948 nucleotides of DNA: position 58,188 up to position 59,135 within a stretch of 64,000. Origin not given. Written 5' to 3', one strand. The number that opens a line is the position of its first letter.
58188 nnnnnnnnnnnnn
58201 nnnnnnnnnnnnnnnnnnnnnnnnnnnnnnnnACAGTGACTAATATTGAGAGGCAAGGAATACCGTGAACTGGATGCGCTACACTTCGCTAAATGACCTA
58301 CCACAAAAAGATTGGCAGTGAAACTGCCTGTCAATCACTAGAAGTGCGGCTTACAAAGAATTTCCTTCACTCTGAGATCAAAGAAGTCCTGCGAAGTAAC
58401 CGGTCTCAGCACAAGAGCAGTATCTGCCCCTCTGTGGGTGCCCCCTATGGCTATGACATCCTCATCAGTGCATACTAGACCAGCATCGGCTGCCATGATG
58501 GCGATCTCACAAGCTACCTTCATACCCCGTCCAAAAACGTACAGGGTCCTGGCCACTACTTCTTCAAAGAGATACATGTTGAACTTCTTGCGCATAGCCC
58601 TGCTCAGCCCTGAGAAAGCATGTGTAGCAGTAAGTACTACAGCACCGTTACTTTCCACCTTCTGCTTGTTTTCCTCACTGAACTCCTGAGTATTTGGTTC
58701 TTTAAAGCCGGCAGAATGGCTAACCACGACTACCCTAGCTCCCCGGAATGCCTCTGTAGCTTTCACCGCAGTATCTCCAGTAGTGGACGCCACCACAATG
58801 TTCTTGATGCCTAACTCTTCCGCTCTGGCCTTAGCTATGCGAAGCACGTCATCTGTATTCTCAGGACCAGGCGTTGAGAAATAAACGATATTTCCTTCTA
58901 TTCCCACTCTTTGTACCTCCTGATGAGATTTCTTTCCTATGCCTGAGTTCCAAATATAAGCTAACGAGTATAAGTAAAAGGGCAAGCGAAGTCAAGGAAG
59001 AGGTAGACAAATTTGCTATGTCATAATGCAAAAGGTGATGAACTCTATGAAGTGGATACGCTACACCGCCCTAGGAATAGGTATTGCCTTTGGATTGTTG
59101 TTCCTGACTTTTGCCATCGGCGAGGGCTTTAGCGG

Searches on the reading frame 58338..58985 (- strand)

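Call 75: search_protein_families(library=pfam, proteins=[window:58338-58985:-], max_evalue=0.00001)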
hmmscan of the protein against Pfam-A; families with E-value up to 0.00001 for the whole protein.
window:58338-58985:- (215 aa): 1 family
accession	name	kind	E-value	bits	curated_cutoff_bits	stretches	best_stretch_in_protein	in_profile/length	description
PF02887.21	PK_C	-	1.4e-10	41.8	28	1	46-192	2-113/114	Pyruvate kinase, alpha/beta domain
